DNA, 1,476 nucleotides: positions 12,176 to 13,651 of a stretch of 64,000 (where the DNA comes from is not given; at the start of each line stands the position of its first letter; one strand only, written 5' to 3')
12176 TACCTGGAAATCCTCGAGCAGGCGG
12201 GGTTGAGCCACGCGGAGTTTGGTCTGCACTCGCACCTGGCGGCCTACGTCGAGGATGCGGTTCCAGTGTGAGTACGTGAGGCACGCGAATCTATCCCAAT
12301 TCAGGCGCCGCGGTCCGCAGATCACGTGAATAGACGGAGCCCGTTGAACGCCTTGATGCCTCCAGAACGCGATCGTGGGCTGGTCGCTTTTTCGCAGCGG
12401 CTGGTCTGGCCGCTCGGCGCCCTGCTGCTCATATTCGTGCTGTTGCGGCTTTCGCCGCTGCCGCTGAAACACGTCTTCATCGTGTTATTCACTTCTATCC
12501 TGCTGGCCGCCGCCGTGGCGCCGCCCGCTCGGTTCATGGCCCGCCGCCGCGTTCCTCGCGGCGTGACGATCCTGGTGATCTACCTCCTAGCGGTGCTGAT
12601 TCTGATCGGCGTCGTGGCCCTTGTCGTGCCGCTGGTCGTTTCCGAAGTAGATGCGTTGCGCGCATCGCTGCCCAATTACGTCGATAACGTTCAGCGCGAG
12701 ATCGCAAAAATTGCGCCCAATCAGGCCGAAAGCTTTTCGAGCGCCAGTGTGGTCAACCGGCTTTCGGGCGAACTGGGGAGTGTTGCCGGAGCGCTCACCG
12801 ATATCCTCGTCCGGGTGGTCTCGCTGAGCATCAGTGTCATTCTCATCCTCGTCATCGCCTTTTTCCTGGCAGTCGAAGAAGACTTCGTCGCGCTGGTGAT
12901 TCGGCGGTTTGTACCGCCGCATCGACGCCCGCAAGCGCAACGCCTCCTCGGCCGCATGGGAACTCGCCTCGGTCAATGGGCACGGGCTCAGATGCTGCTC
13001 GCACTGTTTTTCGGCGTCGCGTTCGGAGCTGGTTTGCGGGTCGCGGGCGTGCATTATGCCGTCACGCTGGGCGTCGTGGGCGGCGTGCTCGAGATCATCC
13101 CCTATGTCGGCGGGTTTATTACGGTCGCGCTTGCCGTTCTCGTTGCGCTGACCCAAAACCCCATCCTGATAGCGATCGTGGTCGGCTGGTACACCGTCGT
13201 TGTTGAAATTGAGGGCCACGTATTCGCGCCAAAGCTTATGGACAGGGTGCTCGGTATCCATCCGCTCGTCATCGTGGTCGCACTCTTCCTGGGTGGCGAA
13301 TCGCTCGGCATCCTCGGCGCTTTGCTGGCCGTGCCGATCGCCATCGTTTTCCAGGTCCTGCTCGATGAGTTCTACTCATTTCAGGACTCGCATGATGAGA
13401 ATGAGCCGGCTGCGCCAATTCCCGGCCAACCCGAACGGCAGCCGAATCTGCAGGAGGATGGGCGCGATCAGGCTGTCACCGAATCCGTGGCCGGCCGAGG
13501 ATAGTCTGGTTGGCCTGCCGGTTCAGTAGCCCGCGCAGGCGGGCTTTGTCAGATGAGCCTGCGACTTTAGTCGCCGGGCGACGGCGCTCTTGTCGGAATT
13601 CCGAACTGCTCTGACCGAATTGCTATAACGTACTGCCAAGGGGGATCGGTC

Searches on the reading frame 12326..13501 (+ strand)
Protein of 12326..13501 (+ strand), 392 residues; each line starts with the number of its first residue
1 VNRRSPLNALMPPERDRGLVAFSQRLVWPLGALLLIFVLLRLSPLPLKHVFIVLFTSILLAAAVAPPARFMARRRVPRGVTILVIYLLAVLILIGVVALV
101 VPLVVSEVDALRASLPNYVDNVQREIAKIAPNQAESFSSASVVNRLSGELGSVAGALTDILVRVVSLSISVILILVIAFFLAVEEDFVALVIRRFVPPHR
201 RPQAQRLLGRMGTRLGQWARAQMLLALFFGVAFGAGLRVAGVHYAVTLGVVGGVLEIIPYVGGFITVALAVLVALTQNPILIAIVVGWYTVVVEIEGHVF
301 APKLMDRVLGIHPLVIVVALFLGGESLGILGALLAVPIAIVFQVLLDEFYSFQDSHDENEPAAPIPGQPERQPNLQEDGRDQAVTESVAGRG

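Call 59: search_protein_families(library=pfam, proteins=[window:12326-13501:+], max_evalue=0.00001)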
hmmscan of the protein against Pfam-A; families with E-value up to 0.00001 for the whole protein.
window:12326-13501:+ (392 aa): 1 family
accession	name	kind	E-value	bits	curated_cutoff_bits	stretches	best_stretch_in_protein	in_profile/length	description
PF01594.21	AI-2E_transport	-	8.6e-62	209.6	34.3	1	33-349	3-326/327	AI-2E family transporter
